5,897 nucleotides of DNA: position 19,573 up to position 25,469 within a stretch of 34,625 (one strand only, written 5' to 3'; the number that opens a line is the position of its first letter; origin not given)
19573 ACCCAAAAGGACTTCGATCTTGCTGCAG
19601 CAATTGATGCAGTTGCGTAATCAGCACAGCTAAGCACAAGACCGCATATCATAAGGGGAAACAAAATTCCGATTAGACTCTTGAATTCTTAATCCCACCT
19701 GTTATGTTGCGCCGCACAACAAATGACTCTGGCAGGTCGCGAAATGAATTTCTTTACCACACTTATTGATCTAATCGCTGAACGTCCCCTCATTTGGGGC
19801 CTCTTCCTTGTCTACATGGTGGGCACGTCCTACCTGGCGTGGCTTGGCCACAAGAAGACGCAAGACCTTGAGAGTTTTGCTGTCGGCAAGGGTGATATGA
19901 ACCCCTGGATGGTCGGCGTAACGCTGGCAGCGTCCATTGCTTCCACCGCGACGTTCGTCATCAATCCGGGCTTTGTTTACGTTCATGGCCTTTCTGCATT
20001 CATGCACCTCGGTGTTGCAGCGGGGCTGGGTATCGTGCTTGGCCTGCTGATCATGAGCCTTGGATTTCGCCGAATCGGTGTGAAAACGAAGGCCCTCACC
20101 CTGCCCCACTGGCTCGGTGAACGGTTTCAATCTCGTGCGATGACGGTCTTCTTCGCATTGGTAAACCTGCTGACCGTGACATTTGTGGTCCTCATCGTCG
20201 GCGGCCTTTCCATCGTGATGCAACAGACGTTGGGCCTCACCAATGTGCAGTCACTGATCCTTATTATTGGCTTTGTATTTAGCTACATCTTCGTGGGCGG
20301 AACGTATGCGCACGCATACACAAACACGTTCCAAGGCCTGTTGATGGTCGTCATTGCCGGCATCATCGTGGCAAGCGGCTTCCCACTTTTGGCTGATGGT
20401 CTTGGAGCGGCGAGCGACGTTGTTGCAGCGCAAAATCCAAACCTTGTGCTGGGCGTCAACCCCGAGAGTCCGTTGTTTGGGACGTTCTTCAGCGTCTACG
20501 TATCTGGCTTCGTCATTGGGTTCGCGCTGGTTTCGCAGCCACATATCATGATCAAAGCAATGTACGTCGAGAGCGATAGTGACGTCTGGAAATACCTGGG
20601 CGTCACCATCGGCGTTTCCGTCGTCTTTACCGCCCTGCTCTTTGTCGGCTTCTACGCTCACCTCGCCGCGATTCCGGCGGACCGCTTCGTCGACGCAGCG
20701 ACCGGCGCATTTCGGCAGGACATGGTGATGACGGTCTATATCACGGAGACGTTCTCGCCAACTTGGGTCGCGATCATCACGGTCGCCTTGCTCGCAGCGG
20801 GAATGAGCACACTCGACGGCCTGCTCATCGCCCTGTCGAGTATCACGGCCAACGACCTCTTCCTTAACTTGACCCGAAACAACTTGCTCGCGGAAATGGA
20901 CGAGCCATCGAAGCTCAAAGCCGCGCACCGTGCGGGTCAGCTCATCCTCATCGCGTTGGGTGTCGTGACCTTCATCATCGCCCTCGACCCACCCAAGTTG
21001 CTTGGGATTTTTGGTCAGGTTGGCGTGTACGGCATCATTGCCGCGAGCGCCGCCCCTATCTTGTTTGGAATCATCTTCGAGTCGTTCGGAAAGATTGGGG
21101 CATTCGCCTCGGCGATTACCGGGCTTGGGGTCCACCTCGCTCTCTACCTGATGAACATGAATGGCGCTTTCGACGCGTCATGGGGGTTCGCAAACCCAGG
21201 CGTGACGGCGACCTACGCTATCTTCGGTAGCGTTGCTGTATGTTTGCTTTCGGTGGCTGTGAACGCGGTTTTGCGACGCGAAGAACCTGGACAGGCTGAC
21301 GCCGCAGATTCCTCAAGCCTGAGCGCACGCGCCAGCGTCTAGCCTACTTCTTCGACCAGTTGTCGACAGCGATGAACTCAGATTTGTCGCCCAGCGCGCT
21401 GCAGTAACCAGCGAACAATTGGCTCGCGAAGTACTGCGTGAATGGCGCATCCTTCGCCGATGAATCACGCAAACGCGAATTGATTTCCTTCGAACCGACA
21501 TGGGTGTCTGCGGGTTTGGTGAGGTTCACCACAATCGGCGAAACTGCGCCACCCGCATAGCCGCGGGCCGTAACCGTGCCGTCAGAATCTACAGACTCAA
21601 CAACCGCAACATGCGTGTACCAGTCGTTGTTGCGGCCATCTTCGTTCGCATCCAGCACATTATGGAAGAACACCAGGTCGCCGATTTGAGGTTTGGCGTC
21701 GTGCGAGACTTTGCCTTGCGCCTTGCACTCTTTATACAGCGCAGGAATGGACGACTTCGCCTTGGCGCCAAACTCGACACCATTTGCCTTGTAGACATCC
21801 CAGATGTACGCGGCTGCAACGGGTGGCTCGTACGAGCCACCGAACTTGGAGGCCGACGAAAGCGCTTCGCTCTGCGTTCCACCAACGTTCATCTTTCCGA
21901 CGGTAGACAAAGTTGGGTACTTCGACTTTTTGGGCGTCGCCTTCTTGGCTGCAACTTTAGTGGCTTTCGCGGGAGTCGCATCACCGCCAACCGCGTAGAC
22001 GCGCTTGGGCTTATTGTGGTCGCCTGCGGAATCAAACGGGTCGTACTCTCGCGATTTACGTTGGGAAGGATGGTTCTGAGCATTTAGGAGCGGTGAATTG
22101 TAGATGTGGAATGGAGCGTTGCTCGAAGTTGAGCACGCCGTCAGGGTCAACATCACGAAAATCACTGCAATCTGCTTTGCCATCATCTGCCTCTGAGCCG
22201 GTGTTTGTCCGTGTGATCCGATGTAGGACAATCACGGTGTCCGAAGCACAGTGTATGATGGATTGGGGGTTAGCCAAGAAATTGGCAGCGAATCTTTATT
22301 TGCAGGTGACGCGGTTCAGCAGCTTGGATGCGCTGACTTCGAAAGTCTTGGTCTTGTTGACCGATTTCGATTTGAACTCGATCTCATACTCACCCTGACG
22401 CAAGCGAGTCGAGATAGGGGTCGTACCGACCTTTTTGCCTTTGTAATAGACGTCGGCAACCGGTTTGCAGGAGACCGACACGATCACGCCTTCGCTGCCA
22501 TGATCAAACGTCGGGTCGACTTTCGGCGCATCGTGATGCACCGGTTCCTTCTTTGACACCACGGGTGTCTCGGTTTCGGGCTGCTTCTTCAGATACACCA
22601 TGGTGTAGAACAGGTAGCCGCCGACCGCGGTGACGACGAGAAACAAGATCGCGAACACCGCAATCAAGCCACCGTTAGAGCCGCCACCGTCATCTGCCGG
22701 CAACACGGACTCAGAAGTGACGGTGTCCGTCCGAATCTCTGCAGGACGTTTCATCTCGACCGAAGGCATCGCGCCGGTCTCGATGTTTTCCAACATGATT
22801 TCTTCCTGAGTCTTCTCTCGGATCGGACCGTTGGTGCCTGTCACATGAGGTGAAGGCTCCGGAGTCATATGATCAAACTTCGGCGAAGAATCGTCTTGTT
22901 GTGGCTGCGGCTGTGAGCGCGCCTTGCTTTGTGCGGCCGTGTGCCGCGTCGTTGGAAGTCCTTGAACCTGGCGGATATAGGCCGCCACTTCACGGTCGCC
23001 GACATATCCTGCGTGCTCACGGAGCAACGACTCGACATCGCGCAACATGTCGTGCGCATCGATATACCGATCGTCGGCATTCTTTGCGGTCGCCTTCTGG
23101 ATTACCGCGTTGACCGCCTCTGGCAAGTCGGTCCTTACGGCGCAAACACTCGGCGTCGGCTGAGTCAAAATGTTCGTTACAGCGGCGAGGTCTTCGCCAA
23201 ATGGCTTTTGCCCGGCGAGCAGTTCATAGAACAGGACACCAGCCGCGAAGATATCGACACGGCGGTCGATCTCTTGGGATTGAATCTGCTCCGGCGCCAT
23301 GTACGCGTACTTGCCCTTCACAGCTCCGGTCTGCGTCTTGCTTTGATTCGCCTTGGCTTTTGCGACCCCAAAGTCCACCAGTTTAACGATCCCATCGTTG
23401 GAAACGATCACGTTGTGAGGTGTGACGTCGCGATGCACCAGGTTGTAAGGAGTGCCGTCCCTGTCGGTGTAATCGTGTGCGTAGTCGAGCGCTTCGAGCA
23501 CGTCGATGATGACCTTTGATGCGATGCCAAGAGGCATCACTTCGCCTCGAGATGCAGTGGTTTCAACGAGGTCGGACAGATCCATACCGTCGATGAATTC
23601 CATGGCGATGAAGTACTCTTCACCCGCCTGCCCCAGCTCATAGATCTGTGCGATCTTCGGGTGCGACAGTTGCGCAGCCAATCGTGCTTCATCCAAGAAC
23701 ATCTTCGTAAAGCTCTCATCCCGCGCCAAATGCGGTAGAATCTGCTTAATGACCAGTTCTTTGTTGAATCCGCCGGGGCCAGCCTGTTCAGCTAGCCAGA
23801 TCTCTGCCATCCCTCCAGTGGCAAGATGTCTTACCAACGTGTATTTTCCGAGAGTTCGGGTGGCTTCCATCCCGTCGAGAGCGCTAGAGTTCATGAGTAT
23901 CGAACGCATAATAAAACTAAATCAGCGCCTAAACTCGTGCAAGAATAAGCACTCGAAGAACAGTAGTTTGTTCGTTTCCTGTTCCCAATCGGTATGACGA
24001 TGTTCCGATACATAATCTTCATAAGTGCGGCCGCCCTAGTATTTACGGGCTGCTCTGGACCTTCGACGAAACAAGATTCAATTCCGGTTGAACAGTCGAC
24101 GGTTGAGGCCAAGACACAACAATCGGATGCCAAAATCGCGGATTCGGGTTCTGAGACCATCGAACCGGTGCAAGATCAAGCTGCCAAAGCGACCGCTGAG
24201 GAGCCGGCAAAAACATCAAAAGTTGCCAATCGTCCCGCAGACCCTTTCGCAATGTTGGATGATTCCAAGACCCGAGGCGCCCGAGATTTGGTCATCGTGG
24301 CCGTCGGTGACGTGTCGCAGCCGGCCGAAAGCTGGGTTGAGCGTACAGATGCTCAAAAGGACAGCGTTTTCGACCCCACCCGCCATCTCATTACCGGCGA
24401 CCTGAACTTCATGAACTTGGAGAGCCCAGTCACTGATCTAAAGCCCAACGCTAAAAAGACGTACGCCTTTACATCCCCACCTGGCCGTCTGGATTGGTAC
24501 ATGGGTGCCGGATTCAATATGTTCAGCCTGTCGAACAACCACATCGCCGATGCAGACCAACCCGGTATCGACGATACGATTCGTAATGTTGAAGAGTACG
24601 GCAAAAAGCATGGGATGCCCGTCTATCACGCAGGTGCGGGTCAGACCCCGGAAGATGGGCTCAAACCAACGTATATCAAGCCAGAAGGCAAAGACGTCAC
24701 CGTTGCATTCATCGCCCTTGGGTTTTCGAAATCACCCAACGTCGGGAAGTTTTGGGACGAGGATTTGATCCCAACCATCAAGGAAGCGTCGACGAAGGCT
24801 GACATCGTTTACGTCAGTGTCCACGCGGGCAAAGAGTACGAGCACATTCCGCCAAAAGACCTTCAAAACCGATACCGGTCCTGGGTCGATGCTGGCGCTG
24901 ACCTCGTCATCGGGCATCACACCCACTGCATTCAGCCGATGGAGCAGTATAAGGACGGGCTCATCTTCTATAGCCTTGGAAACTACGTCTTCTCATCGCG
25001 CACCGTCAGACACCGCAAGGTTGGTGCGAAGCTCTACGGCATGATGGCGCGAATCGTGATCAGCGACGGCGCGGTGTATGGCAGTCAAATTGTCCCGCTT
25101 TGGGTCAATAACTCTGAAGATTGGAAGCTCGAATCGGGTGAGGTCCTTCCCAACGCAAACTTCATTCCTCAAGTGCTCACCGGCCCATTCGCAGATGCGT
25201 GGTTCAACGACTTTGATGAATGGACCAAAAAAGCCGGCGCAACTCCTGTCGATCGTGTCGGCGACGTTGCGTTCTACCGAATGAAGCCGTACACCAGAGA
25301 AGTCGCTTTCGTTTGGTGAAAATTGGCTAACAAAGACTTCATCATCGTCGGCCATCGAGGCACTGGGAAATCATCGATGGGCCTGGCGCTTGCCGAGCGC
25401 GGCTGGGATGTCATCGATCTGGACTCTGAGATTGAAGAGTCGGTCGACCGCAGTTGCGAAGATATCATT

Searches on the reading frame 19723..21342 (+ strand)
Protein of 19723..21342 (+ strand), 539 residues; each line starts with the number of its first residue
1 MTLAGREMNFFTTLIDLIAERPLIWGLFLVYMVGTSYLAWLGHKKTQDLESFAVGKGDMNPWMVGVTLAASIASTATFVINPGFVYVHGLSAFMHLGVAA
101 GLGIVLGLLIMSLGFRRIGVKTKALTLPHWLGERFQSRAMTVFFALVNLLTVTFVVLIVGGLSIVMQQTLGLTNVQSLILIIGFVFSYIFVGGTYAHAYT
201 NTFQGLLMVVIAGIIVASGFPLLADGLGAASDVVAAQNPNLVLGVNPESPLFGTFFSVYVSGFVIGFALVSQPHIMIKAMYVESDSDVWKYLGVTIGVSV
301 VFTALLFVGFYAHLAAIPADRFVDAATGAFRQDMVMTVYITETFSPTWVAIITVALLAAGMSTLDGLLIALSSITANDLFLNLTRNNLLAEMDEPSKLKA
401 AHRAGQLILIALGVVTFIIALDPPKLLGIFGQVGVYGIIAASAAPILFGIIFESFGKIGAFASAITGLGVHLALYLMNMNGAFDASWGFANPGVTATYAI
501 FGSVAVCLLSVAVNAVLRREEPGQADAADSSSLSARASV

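Call 58: search_protein_families(library=pfam, proteins=[window:19723-21342:+], max_evalue=0.001)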
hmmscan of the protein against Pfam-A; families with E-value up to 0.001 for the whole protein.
window:19723-21342:+ (539 aa): 1 family
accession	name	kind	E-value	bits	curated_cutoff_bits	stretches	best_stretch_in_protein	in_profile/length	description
PF00474.23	SSF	-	6.5e-37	127.8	22.8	1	53-467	2-406/406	Sodium:solute symporter family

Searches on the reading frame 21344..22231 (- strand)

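Call 58: search_protein_families(library=pfam, proteins=[window:21344-22231:-], max_evalue=0.001)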
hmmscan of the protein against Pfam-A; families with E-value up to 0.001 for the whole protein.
window:21344-22231:- (295 aa): 1 family
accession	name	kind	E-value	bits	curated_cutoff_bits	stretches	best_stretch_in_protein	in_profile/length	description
PF05257.22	CHAP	-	4.3e-07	30.8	26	1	141-221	13-76/81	CHAP domain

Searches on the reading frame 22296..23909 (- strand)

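Call 95: search_protein_families(library=pfam, proteins=[window:22296-23909:-], max_evalue=0.0001)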
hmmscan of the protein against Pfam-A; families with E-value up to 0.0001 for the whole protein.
window:22296-23909:- (537 aa): 3 families
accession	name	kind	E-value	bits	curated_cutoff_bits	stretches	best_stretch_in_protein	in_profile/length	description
PF00069.31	Pkinase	-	5.9e-37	127.9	31.7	1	49-282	24-252/263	Protein kinase domain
PF07714.23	PK_Tyr_Ser-Thr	-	4.3e-28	98.8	23.1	1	25-281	3-248/258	Protein tyrosine and serine/threonine kinase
PF01636.29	APH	-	5.3e-06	26.8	23.2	0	152-183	165-197/239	Phosphotransferase enzyme family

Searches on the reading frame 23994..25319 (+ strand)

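Call 95: search_protein_families(library=pfam, proteins=[window:23994-25319:+], max_evalue=0.0001)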
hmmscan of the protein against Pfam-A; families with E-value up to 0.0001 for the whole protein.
window:23994-25319:+ (441 aa): 1 family
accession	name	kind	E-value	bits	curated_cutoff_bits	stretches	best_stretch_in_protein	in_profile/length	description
PF09587.15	PGA_cap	-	9.5e-48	163.3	27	1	101-334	2-254/255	Bacterial capsule synthesis protein PGA_cap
